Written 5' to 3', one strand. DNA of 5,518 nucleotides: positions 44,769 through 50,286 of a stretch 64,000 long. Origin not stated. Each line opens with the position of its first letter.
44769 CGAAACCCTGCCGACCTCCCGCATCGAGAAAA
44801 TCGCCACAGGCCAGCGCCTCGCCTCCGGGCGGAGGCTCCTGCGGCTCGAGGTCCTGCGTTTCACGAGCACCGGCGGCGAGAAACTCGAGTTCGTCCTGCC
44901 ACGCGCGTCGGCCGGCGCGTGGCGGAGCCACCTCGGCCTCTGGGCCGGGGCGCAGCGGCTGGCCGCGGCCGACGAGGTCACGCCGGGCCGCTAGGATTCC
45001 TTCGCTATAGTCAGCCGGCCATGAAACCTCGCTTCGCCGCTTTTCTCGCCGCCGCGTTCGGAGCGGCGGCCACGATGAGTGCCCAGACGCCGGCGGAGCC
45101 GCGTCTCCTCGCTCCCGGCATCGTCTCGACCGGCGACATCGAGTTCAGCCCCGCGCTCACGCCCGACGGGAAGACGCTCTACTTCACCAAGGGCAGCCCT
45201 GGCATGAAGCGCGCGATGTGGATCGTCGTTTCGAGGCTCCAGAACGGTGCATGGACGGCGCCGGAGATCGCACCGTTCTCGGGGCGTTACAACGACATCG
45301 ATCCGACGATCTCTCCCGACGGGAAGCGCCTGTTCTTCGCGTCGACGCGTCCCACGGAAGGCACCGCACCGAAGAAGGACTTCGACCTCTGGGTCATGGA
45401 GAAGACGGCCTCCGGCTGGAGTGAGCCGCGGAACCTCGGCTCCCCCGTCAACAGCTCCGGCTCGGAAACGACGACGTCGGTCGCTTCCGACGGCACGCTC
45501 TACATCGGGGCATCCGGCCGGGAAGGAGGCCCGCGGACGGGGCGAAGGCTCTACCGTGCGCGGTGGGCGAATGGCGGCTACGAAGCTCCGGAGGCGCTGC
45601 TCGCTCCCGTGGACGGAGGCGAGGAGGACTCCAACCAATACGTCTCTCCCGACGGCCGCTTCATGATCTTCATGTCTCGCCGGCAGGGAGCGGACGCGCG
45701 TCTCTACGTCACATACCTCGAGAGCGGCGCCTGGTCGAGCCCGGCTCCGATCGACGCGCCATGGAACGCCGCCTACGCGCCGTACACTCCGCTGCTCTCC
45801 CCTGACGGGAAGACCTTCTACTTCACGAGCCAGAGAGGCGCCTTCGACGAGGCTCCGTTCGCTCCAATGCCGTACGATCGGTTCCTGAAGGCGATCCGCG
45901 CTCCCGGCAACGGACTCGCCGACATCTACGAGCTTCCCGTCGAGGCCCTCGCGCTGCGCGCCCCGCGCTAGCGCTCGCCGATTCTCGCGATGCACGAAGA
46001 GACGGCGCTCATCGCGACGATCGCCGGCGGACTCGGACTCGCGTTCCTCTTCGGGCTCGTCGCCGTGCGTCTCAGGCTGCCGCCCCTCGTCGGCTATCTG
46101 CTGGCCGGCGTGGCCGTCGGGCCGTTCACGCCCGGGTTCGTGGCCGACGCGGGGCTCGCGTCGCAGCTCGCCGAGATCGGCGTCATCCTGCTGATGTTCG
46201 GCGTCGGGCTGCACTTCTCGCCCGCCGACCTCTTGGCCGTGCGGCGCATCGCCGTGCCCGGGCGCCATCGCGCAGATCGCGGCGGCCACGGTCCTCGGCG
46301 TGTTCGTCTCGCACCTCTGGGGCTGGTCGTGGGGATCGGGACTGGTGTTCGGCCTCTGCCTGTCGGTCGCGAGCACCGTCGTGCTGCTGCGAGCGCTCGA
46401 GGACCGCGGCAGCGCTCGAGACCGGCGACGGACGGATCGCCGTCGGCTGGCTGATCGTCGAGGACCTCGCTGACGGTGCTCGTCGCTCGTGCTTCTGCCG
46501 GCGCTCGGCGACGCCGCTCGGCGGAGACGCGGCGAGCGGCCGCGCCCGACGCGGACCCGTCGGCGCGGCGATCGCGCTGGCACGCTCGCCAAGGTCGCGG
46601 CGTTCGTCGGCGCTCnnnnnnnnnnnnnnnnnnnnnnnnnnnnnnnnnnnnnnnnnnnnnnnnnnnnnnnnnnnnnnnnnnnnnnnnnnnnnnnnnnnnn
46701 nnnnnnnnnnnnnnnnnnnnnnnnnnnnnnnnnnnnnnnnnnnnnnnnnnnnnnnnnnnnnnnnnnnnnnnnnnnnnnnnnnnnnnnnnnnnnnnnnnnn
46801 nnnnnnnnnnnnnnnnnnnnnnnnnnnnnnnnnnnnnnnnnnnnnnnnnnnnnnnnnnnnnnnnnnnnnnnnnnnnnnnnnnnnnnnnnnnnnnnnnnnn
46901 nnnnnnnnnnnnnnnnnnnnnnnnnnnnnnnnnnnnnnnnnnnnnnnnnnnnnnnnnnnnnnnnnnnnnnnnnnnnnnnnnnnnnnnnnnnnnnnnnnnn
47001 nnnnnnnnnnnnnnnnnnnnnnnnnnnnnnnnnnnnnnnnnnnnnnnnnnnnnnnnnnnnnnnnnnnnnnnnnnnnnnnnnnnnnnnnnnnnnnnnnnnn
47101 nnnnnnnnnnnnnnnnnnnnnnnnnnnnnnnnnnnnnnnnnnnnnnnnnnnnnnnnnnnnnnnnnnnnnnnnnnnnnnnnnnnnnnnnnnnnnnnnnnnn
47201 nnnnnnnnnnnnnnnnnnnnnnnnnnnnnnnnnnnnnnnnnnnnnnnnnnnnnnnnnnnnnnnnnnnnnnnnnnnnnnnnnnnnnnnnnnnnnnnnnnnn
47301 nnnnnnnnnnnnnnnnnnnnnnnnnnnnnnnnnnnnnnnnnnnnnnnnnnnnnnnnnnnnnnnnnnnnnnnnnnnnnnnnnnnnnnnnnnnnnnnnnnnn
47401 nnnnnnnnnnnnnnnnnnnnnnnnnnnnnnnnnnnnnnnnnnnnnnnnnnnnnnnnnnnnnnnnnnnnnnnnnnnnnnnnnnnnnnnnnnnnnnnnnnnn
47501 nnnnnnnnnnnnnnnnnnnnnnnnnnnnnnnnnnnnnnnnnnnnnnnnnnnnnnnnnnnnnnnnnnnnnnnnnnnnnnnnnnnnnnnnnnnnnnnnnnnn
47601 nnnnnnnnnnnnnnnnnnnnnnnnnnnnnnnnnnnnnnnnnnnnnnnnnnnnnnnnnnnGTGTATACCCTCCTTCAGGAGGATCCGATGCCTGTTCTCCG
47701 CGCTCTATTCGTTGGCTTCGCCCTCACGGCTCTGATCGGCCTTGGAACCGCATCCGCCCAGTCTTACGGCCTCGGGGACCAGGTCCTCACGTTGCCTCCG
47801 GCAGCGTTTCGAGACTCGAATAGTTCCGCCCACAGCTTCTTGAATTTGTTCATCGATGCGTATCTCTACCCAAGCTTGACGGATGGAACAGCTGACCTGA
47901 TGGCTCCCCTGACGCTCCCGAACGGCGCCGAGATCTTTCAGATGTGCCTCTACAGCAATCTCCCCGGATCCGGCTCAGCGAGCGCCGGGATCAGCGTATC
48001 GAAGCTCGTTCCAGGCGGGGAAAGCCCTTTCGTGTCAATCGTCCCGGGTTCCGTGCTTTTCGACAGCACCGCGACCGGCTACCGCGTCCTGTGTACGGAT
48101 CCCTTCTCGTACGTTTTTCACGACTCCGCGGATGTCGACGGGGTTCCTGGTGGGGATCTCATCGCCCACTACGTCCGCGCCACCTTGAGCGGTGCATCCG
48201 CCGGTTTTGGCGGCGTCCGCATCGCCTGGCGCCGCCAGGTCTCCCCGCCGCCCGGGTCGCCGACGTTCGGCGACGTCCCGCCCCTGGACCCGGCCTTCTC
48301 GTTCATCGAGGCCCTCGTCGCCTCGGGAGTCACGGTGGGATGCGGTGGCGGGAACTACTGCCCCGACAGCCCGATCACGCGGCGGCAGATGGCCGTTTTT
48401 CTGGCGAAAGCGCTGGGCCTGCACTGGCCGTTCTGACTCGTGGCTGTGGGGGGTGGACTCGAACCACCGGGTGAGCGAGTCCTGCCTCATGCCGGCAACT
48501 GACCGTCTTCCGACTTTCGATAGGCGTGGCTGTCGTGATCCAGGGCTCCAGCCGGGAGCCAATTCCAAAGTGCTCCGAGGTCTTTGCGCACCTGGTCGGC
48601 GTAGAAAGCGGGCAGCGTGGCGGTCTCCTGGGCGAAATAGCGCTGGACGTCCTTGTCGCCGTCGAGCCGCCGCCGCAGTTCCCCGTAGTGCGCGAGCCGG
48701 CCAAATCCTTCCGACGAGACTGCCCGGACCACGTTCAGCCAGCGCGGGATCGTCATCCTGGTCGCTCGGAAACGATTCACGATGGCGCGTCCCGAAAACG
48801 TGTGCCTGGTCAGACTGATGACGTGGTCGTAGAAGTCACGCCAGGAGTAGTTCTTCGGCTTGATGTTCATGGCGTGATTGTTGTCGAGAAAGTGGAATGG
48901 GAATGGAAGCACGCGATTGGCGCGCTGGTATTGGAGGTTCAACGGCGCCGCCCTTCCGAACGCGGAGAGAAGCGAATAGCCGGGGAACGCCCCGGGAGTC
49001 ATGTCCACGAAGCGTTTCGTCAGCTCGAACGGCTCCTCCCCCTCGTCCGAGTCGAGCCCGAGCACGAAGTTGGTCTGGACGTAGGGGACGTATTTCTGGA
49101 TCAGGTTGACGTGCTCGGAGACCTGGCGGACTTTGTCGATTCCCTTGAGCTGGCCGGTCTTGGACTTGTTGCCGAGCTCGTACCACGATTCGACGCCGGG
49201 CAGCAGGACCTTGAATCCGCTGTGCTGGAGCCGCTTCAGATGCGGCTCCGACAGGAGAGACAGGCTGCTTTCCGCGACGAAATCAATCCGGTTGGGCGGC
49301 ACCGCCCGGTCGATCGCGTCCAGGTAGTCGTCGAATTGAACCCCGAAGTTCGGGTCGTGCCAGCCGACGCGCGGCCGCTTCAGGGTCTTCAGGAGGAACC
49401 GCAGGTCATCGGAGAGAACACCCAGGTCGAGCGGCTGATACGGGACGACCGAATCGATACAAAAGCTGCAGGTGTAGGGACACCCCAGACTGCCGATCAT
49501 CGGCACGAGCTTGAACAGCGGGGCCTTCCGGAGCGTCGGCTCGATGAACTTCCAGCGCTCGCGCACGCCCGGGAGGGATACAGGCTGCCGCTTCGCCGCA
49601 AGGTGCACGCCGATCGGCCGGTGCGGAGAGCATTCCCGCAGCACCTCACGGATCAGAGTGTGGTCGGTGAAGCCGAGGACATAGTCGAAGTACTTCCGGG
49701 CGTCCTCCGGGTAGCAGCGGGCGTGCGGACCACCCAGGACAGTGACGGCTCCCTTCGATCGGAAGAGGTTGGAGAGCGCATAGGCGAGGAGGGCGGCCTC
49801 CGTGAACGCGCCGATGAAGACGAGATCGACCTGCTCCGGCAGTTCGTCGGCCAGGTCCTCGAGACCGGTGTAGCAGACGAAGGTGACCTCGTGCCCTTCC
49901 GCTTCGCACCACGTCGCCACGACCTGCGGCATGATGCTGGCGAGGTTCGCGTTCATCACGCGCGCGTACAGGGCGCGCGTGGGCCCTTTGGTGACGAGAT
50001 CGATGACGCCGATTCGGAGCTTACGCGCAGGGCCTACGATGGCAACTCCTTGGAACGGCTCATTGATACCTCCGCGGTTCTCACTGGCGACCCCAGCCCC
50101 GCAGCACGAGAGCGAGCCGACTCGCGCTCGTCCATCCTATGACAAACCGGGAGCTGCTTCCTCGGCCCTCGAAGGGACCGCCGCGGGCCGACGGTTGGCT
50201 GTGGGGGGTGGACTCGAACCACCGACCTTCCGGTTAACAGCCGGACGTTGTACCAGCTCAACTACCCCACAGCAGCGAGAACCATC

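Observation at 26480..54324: A cysteine-containing SLH-like triple-repeat cassette is shared by nine secreted proteins with unrelated N-terminal domains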

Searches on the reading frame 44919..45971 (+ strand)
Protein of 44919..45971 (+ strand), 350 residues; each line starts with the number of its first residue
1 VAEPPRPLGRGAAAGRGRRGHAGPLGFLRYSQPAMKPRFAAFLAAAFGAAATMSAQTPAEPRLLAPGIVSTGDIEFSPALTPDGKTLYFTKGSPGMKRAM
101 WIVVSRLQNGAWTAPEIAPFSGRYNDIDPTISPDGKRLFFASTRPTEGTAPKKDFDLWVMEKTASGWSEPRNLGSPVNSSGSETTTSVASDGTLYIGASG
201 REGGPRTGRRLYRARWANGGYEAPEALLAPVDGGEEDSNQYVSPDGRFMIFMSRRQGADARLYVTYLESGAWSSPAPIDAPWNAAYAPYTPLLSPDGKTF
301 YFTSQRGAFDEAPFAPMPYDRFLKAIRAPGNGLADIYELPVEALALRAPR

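Call 29: search_protein_families(library=pfam, proteins=[window:44919-45971:+], max_evalue=0.001)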
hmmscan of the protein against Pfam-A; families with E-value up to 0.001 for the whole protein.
window:44919-45971:+ (350 aa): 2 families
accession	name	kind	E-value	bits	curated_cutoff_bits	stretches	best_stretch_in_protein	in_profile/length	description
PF07676.18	PD40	-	1.5e-28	98.6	20.9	3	121-159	6-38/38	WD40-like Beta Propeller Repeat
PF04616.20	Glyco_hydro_43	-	0.00065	19.6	32.2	0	87-199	81-199/288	Glycosyl hydrolases family 43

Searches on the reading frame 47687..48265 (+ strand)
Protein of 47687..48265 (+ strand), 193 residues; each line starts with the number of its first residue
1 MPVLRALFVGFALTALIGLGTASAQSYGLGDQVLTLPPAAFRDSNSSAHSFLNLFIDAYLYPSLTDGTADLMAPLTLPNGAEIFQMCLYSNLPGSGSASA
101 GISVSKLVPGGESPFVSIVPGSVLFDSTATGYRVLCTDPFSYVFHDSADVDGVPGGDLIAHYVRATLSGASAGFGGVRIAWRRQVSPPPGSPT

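Call 54: search_protein_families(library=pfam, proteins=[window:47687-48265:+], max_evalue=10)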
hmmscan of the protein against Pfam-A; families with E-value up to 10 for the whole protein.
window:47687-48265:+ (193 aa): 0 families

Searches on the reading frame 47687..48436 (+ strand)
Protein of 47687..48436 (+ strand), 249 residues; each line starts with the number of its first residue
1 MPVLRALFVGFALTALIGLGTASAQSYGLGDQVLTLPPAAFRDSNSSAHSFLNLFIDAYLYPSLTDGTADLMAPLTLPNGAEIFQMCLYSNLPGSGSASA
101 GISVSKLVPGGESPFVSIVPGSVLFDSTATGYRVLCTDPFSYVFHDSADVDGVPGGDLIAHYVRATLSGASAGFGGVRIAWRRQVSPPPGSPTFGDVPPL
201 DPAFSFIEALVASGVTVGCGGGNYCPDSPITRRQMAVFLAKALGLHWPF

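Call 3: search_protein_families(library=pfam, proteins=[window:47687-48436:+], max_evalue=0.1)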
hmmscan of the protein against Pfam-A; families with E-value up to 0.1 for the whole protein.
window:47687-48436:+ (249 aa): 2 families
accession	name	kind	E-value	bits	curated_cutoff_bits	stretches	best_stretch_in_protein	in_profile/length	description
PF00395.25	SLH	-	4.3e-07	30.2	20.8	1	193-236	1-44/44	S-layer homology domain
PF17859.6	Pelovaterin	-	0.091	13.5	27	0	204-225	17-38/42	Pelovaterin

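Call 4: search_protein_families(library=ncbifam, proteins=[window:47687-48436:+], max_evalue=0.1)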
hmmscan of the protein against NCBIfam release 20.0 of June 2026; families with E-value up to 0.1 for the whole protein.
window:47687-48436:+ (249 aa): 1 family
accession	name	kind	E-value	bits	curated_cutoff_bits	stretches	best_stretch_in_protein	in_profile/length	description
NF033190.2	inl_like_NEAT_1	exception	0.014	13.7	1275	1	193-243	702-752/754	NEAT domain-containing leucine-rich repeat protein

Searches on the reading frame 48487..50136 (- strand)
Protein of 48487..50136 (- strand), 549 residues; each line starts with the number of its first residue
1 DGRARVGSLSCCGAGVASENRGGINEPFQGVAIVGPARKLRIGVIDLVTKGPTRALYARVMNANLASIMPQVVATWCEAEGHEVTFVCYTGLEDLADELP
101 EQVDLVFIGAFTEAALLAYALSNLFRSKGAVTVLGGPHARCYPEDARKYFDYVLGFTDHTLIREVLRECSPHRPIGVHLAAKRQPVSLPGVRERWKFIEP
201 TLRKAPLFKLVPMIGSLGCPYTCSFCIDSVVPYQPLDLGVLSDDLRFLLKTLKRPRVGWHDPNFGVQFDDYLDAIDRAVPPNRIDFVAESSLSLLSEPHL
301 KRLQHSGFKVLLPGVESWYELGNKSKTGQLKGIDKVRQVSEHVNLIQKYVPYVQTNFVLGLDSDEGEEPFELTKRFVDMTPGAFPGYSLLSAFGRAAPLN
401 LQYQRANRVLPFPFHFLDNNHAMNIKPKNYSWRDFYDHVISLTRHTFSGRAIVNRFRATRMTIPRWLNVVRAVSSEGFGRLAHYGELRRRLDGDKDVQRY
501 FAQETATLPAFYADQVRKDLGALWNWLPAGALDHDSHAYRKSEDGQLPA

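Call 29: search_protein_families(library=pfam, proteins=[window:48487-50136:-], max_evalue=0.001)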
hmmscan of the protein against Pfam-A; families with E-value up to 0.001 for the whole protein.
window:48487-50136:- (549 aa): 2 families
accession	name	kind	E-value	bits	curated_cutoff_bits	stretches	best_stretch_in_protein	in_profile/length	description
PF02310.24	B12-binding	-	8.1e-06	26.1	32.1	1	71-160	18-116/121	B12 binding domain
PF04055.27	Radical_SAM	-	6e-05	23.7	29.5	1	216-361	4-152/166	Radical SAM superfamily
